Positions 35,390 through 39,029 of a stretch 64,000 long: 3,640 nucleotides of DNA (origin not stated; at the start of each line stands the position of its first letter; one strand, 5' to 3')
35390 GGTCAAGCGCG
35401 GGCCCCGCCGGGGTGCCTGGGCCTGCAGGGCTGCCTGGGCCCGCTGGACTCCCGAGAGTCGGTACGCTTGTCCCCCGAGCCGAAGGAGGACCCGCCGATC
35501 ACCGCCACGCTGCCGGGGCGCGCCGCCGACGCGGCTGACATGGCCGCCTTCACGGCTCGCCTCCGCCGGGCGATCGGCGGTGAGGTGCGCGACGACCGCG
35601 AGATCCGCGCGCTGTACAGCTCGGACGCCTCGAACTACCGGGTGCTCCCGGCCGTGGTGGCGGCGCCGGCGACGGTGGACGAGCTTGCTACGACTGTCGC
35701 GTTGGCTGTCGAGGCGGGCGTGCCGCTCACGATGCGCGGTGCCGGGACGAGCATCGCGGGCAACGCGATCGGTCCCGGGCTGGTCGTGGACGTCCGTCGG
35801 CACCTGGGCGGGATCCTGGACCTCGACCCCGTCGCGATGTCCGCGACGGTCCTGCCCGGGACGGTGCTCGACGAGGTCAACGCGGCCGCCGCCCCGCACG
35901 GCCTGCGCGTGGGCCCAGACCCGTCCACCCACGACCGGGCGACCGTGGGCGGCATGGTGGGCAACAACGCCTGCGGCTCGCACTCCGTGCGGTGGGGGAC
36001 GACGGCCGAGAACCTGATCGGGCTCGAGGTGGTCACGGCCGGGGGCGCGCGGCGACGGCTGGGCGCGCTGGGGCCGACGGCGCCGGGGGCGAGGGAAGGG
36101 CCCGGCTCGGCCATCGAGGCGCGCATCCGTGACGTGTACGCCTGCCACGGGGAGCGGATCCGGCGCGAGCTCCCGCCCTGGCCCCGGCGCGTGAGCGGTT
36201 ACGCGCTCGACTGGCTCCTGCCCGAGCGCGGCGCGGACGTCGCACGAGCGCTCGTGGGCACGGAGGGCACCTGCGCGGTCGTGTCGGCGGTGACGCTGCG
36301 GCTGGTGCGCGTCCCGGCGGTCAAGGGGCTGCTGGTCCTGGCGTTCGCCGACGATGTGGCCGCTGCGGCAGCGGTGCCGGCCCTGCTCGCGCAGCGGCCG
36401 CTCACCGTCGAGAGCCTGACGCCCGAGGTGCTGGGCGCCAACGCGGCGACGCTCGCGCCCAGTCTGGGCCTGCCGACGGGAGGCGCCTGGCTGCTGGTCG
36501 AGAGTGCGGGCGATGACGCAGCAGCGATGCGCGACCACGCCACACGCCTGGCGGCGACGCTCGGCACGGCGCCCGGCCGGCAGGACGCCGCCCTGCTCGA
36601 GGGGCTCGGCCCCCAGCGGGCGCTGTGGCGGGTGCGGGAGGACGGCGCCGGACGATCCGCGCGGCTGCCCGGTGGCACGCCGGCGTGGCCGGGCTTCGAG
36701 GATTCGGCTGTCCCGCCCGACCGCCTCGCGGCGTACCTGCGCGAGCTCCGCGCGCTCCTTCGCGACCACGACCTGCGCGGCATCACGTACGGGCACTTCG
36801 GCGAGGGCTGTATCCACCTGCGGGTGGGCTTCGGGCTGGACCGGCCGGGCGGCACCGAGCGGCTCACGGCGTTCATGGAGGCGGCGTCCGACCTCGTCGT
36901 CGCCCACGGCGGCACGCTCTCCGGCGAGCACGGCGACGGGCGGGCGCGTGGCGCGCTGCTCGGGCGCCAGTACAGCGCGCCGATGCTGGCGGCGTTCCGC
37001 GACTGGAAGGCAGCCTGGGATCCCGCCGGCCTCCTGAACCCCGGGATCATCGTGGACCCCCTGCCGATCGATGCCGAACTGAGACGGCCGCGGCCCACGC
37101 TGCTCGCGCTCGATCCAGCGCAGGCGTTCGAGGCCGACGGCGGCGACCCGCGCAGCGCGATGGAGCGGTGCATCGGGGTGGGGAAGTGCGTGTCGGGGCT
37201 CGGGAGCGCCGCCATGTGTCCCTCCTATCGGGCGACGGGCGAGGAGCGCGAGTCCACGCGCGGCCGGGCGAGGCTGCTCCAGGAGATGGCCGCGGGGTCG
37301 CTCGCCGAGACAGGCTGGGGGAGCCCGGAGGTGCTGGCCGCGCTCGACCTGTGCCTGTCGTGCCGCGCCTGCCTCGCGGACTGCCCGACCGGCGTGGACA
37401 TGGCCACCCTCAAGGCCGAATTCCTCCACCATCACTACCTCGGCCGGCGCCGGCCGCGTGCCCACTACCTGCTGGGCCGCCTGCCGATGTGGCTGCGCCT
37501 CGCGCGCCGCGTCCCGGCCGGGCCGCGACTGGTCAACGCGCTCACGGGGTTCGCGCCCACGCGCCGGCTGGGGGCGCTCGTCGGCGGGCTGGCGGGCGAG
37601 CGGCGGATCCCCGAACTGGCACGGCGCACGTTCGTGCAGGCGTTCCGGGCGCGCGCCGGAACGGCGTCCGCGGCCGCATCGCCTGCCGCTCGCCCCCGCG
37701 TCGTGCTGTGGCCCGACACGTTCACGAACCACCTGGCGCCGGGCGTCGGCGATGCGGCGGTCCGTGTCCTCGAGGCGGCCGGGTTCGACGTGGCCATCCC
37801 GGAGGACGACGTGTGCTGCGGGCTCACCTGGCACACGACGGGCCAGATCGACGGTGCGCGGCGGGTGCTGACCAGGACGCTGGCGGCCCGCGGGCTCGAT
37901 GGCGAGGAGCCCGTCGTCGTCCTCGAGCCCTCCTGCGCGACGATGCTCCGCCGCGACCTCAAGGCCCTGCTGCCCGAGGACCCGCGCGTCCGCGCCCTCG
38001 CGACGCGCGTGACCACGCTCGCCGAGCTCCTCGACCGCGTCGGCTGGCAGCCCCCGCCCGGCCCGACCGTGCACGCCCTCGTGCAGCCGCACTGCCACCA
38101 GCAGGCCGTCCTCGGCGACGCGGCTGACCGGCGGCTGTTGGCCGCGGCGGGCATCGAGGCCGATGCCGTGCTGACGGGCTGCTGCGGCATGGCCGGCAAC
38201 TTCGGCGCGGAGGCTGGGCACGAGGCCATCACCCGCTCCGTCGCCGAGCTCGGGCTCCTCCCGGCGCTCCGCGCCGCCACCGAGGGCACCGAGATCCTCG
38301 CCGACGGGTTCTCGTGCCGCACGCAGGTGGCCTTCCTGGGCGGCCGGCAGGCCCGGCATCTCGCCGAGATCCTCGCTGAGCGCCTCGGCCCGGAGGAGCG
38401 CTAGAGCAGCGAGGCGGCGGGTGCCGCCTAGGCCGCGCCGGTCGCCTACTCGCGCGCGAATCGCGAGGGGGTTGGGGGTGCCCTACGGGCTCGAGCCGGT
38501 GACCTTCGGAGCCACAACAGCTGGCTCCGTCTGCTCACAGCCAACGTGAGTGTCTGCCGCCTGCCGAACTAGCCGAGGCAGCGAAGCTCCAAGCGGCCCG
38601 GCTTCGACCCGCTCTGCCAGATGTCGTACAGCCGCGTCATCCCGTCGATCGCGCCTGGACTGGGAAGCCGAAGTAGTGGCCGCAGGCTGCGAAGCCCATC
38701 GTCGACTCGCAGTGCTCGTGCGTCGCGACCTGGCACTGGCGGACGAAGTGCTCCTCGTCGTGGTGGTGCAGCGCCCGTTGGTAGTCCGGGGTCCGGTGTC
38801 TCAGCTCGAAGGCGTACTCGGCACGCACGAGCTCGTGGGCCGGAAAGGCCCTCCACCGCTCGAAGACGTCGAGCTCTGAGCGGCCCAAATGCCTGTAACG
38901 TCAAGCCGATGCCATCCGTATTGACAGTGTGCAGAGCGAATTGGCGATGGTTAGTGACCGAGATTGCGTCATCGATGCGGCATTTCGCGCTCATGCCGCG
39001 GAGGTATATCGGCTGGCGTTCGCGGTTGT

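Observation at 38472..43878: Decayed integrative island in tRNA-His, bounded by a degenerate copy of the tRNA 3' half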

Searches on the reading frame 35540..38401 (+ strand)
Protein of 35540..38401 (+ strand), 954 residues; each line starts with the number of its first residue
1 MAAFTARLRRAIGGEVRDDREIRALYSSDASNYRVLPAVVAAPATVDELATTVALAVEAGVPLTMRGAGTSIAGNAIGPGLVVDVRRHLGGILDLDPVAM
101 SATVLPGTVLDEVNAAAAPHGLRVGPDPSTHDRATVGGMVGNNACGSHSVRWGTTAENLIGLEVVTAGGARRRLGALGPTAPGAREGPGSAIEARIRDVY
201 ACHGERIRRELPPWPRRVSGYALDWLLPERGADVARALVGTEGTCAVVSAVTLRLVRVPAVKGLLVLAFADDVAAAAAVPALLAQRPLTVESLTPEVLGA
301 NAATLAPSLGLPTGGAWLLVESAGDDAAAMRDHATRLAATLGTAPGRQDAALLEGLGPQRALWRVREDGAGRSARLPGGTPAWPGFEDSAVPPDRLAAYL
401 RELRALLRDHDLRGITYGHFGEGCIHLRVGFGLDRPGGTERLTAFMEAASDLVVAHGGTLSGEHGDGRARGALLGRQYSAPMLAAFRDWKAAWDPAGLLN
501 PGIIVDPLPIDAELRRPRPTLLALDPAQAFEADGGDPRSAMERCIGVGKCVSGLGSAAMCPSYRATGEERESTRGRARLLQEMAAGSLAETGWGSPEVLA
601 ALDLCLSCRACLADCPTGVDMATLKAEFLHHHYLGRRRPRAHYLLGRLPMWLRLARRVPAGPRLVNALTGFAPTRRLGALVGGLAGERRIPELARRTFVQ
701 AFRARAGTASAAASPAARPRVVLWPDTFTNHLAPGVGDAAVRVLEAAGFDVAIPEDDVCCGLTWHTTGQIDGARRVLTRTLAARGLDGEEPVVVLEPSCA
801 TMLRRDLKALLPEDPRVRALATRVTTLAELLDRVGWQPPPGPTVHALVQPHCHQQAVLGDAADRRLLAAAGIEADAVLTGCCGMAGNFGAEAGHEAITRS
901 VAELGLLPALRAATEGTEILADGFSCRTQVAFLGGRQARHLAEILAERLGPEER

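Call 14: find_related_loci(query=window:35540-38401:+, collection=genome_contigs, flank=10000)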
Query window:35540-38401:+ (954 aa) in genome_contigs; peptide patterns used: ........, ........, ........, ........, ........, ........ (x = any residue, [..] = any of these).
600 stretches matched a pattern (row limit reached: there are more); 592 encode a relative of the query (tblastn E <= 1e-3); the best 80 are kept; 80 distinct loci.
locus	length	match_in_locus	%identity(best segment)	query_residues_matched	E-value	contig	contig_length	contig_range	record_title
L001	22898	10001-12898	81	1-949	0e+0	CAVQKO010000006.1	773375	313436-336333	MAG: uncultured Chloroflexia bacterium isolate MFD02416.bin.1.313 genome assembly, contig: contig_37088, whole genome sh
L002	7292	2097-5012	78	1-949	0e+0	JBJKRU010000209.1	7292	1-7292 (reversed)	MAG: Candidatus Limnocylindrales bacterium isolate Bin_66 S1Ck127_2231865_flag_1_multi_6.0000_len_7292, whole genome sho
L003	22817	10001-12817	70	4-951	0e+0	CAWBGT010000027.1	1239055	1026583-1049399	MAG: uncultured Chloroflexia bacterium isolate MFD04716.bin.3.834 genome assembly, contig: contig_7112, whole genome sho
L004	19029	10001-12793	71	4-952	0e+0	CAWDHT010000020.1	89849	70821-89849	MAG: uncultured Chloroflexia bacterium isolate MFD04716.bin.2.112 genome assembly, contig: contig_6032, whole genome sho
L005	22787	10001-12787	70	1-949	0e+0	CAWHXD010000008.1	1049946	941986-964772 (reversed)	MAG: uncultured Chloroflexia bacterium isolate MFD02416.bin.2.153 genome assembly, contig: contig_32568, whole genome sh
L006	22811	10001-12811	70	7-949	0e+0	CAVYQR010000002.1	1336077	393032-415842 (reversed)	MAG: uncultured Chloroflexia bacterium isolate MFD04716.bin.1.406 genome assembly, contig: contig_16196, whole genome sh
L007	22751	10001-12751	71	14-949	0e+0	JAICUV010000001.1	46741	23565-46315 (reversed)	MAG: Chloroflexota bacterium isolate GZL_ISSM_2_bin.109 k141_284063_length_46741_cov_35.4450, whole genome shotgun seque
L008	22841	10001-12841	69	1-951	0e+0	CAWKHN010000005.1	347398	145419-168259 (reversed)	MAG: uncultured Chloroflexia bacterium isolate MFD02416.bin.1.50 genome assembly, contig: contig_14647, whole genome sho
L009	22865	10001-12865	63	4-949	0e+0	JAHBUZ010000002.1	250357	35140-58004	MAG: Chloroflexi bacterium isolate ACE_CHL4 CHL4_2, whole genome shotgun sequence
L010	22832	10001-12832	60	2-951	0e+0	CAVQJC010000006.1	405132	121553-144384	MAG: uncultured Chloroflexia bacterium isolate MFD09779.bin.2.210 genome assembly, contig: contig_28340, whole genome sh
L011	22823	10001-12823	60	2-949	0e+0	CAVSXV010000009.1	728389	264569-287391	MAG: uncultured Chloroflexia bacterium isolate MFD05684.bin.2.109 genome assembly, contig: contig_52211, whole genome sh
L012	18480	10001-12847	61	3-949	0e+0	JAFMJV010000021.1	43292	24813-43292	MAG: Chloroflexota bacterium isolate DEBay_Sum019D_L_G_81 NODE_458_length_43292_cov_25.025256, whole genome shotgun sequ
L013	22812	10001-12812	62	4-949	0e+0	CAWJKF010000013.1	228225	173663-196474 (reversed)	MAG: uncultured Chloroflexia bacterium isolate MFD05442.bin.2.298 genome assembly, contig: contig_5028, whole genome sho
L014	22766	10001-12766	53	3-949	0e+0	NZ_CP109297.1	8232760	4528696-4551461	Streptomyces sp. NBC_01618 chromosome, complete genome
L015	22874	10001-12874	51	8-949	0e+0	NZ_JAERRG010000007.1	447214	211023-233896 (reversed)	Streptomyces endocoffeicus strain CA3R110 7, whole genome shotgun sequence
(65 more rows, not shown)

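Call 20: search_protein_families(library=pfam, proteins=[L008:13679-15364:+, L008:15207-16574:+, L008:16583-17365:-, L008:17082-18296:+, L008:18268-19014:+, L008:19116-20339:-, L008:20002-21396:+, L008:21594-22796:+], max_evalue=0.001)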
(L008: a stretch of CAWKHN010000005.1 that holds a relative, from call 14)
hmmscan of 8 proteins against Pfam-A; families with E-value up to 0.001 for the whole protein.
L008:13679-15364:+ (561 aa): 2 families
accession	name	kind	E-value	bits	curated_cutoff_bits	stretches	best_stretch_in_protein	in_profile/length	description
PF01979.26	Amidohydro_1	-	5.6e-56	190.7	25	1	182-552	1-343/345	Amidohydrolase family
PF07969.17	Amidohydro_3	-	3.1e-11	43.9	29.7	1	222-552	152-469/472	Amidohydrolase family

L008:15207-16574:+ (455 aa): 1 family
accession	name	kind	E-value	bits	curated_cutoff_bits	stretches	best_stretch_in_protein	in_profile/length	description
PF00924.24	MS_channel_2nd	-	4.3e-13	49.6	20.2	1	281-347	2-68/68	Mechanosensitive ion channel, beta-domain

L008:16583-17365:- (260 aa): 3 families
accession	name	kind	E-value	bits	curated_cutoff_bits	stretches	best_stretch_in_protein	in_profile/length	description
PF00440.29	TetR_N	-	1.3e-15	57.3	24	1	69-115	1-47/47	Bacterial regulatory proteins, tetR family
PF13977.11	TetR_C_6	-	3.2e-10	40.6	27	1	151-245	16-108/115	BetI-type transcriptional repressor, C-terminal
PF17922.6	TetR_C_17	-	2.1e-06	28.4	26.1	1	149-229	12-92/100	Tetracyclin repressor-like, C-terminal domain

L008:17082-18296:+ (404 aa): 2 families
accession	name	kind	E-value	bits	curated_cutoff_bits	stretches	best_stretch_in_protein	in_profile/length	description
PF00005.33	ABC_tran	-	4e-23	83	25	1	106-248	3-137/137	ABC transporter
PF13304.12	AAA_21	-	1.2e-07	32.5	27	1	220-278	238-299/304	AAA domain, putative AbiEii toxin, Type IV TA system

L008:18268-19014:+ (248 aa): 2 families
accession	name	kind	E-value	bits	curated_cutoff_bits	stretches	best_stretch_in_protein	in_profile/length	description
PF01061.29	ABC2_membrane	-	2.6e-10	40.6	26.9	1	28-213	20-209/211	ABC-2 type transporter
PF12698.13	ABC2_membrane_3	-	1.6e-06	27.9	31.6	1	57-240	161-345/347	ABC-2 family transporter protein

L008:19116-20339:- (407 aa): 2 families
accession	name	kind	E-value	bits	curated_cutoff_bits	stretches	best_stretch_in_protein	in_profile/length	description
PF01380.27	SIS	-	1.3e-31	109.6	25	2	104-225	8-129/131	SIS domain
PF13580.11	SIS_2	-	2.4e-05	24.8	27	0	152-183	106-137/138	SIS domain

L008:20002-21396:+ (464 aa): 1 family
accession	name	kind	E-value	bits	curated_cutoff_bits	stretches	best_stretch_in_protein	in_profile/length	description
PF02517.21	Rce1-like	-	1.8e-14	54.2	22.4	1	314-421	3-92/93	Type II CAAX prenyl endopeptidase Rce1-like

L008:21594-22796:+ (400 aa): 1 family
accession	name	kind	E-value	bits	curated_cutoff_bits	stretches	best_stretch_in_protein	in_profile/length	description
PF00188.32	CAP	-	5.4e-09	37.3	21.1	1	136-259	3-117/117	Cysteine-rich secretory protein family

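Call 50: find_homologous_proteins(query=window:35540-38401:+, max_evalue=1e-100)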
Query window:35540-38401:+ (954 aa): 7974 proteins with E <= 1e-100 among 8000 candidates; the best 120 are listed.
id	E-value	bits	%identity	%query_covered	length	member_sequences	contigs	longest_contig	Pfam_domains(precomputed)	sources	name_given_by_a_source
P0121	0.0e+0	2092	99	100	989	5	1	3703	PF01565.29,PF12838.13,PF13534.12,PF02754.22,PF02913.25,PF13183.12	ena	-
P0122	0.0e+0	1846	87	100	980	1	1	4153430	PF01565.29,PF13534.12,PF02754.22,PF02913.25,PF13183.12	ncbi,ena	-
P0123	0.0e+0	1812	86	100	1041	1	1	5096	PF01565.29,PF13534.12,PF02754.22,PF02913.25,PF13183.12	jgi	jgi:FAD/FMN-containing dehydrogenase/Fe-S oxidoreductase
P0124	0.0e+0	1805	86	100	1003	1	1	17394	PF01565.29,PF13534.12,PF02754.22,PF02913.25,PF13183.12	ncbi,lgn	-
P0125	0.0e+0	1789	86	98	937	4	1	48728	PF01565.29,PF12838.13,PF13534.12,PF02754.22,PF02913.25,PF13183.12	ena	-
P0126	0.0e+0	1696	81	100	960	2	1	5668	PF01565.29,PF13534.12,PF02754.22,PF02913.25,PF13183.12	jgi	jgi:FAD/FMN-containing dehydrogenase/Fe-S oxidoreductase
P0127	0.0e+0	1692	80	99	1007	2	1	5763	PF01565.29,PF13534.12,PF02754.22,PF02913.25,PF13183.12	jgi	-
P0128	0.0e+0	1689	81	99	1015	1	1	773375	PF01565.29,PF13534.12,PF02754.22,PF02913.25,PF13183.12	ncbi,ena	-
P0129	0.0e+0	1688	82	100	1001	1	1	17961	PF01565.29,PF13534.12,PF02754.22,PF02913.25,PF13183.12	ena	-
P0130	0.0e+0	1688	80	100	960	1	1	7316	PF01565.29,PF13534.12,PF02754.22,PF02913.25,PF13183.12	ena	-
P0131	0.0e+0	1681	80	99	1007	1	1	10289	PF01565.29,PF13534.12,PF02754.22,PF02913.25,PF13183.12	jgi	jgi:FAD/FMN-containing dehydrogenase/Fe-S oxidoreductase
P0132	0.0e+0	1677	81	99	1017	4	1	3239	PF01565.29,PF13534.12,PF02754.22,PF02913.25,PF13183.12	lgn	-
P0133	0.0e+0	1676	80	99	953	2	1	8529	PF01565.29,PF13534.12,PF02754.22,PF02913.25,PF13183.12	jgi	-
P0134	0.0e+0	1674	79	100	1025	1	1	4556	PF01565.29,PF13534.12,PF02754.22,PF02913.25,PF13183.12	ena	-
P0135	0.0e+0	1671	79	99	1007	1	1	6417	PF01565.29,PF13534.12,PF02754.22,PF02913.25,PF13237.12,PF13183.12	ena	-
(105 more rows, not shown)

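Call 51: find_encoding_contigs(protein=P0121, flank=10000, max_places=6)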
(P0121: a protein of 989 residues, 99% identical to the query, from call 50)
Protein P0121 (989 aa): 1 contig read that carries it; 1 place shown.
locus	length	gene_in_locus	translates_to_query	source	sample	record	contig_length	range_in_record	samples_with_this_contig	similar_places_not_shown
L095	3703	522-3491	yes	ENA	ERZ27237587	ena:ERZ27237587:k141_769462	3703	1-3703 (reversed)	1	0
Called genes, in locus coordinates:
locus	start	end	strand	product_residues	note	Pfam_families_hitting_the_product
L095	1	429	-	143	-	?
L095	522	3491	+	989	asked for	PF01565:FAD_binding_4, PF02913:FAD-oxidase_C, PF12838:Fer4_7 (faint), PF13183:Fer4_8, PF13534:Fer4_17 (weak), PF02754:CCG (weak)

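Call 52: find_encoding_contigs(protein=P0122, flank=10000, max_places=3)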
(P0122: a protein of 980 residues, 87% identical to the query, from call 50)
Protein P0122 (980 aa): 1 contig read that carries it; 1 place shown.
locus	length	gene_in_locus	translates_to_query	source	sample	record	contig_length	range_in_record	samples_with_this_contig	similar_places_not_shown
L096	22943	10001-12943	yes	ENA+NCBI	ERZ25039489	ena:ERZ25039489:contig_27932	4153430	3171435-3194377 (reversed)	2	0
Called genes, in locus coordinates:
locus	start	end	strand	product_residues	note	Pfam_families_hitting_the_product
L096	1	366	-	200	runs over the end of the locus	PF28549:NDPSase_N (weak), PF00293:NUDIX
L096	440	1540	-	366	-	PF00005:ABC_tran, PF17912:OB_MalK, PF08402:TOBE_2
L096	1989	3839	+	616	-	PF02878:PGM_PMM_I, PF02879:PGM_PMM_II, PF02880:PGM_PMM_III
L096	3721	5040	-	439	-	PF05977:MFS_3, PF07690:MFS_1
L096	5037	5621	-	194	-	PF12840:HTH_20, PF01022:HTH_5 (weak), PF13412:HTH_24 (weak)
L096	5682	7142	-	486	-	PF02897:Peptidase_S9_N, PF02129:Peptidase_S15 (weak), PF00326:Peptidase_S9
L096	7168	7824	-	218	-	PF02897:Peptidase_S9_N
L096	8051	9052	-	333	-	PF02678:Pirin, PF05726:Pirin_C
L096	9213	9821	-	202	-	PF10502:Peptidase_S26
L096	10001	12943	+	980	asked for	PF01565:FAD_binding_4, PF02913:FAD-oxidase_C, PF13183:Fer4_8, PF13534:Fer4_17 (weak), PF02754:CCG (faint)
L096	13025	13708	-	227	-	-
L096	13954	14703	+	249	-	PF09339:HTH_IclR, PF01614:IclR_C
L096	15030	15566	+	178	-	PF00775:Dioxygenase_C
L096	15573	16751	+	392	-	PF01494:FAD_binding_3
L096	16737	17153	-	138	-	PF02627:CMD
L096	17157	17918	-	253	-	PF12146:Hydrolase_4, PF00561:Abhydrolase_1, PF12697:Abhydrolase_6, PF00561:Abhydrolase_1 (weak), PF08386:Abhydrolase_4 (weak)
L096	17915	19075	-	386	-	PF00206:Lyase_1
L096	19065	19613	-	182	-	PF00775:Dioxygenase_C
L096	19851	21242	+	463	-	PF13458:Peripla_BP_6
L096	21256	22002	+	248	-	PF00005:ABC_tran, PF13304:AAA_21 (weak), PF12399:BCA_ABC_TP_C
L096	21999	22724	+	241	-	PF00005:ABC_tran, PF13304:AAA_21 (faint)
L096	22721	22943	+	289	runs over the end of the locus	PF02653:BPD_transp_2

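Call 56: find_encoding_contigs(protein=P0125, flank=10000, max_places=3)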
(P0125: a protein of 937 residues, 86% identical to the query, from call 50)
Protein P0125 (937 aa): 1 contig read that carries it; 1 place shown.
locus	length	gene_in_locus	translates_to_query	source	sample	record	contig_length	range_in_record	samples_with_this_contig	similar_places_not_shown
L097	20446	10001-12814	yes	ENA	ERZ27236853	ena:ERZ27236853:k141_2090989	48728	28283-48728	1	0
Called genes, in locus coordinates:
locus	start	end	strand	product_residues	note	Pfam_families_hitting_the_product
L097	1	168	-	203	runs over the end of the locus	PF28549:NDPSase_N (weak), PF00293:NUDIX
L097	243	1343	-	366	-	PF00005:ABC_tran, PF17912:OB_MalK, PF08402:TOBE_2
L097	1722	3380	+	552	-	PF02878:PGM_PMM_I, PF02879:PGM_PMM_II, PF02880:PGM_PMM_III, PF00408:PGM_PMM_IV (weak)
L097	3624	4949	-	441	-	PF05977:MFS_3, PF07690:MFS_1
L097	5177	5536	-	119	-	PF12840:HTH_20, PF01022:HTH_5 (weak), PF12802:MarR_2 (weak), PF13412:HTH_24 (weak)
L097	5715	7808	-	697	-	PF02897:Peptidase_S9_N, PF02129:Peptidase_S15 (weak), PF00326:Peptidase_S9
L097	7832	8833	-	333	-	PF02678:Pirin, PF05726:Pirin_C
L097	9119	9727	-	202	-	PF10502:Peptidase_S26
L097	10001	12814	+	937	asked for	PF01565:FAD_binding_4, PF02913:FAD-oxidase_C, PF12838:Fer4_7 (faint), PF13183:Fer4_8, PF13534:Fer4_17 (weak), PF02754:CCG (faint)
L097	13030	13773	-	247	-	PF07796:DUF1638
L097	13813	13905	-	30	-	-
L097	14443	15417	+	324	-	-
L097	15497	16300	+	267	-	PF00005:ABC_tran, PF13304:AAA_21 (faint)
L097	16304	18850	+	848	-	PF12704:MacB_PCD, PF02687:FtsX, PF12704:MacB_PCD, PF02687:FtsX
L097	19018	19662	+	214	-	PF02632:BioY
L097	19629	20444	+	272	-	?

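Call 57: find_encoding_contigs(protein=P0124, flank=10000, max_places=3)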
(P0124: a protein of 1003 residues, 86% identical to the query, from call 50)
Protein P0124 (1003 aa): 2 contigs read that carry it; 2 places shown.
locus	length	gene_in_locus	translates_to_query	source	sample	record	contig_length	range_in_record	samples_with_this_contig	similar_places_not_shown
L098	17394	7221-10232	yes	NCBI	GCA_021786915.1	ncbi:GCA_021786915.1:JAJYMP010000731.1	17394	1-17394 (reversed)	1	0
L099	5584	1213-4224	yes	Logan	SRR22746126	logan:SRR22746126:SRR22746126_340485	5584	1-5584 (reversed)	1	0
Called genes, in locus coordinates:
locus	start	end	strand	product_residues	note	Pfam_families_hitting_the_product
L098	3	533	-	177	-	?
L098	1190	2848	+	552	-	PF02878:PGM_PMM_I, PF02879:PGM_PMM_II, PF02880:PGM_PMM_III, PF00408:PGM_PMM_IV (weak)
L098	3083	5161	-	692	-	PF02897:Peptidase_S9_N, PF02129:Peptidase_S15 (weak), PF00326:Peptidase_S9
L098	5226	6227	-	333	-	PF02678:Pirin, PF05726:Pirin_C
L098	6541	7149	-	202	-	PF10502:Peptidase_S26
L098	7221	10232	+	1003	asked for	PF01565:FAD_binding_4, PF02913:FAD-oxidase_C, PF13183:Fer4_8, PF13534:Fer4_17 (weak), PF02754:CCG (faint)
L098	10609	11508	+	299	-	PF00561:Abhydrolase_1, PF12146:Hydrolase_4 (faint), PF12697:Abhydrolase_6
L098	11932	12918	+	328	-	-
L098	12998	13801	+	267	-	PF00005:ABC_tran, PF13304:AAA_21 (faint)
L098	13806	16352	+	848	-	PF12704:MacB_PCD, PF02687:FtsX, PF12704:MacB_PCD, PF02687:FtsX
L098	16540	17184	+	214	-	PF02632:BioY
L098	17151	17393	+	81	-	?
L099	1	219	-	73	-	?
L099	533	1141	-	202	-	PF10502:Peptidase_S26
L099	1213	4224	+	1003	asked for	PF01565:FAD_binding_4, PF02913:FAD-oxidase_C, PF13183:Fer4_8, PF13534:Fer4_17 (weak), PF02754:CCG (faint)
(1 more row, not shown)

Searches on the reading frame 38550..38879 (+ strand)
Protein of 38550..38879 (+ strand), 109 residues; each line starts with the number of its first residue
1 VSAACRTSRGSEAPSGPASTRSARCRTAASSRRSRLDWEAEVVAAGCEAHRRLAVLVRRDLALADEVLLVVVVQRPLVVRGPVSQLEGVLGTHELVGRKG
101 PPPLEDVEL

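Call 81: search_protein_families(library=pfam, proteins=[window:38550-38879:+], max_evalue=1)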
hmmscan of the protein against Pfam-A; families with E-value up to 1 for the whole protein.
window:38550-38879:+ (109 aa): 0 families

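Call 82: search_protein_families(library=phrogs, proteins=[window:38550-38879:+], max_evalue=0.01)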
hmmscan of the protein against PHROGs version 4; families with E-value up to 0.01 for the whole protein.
window:38550-38879:+ (109 aa): 0 families
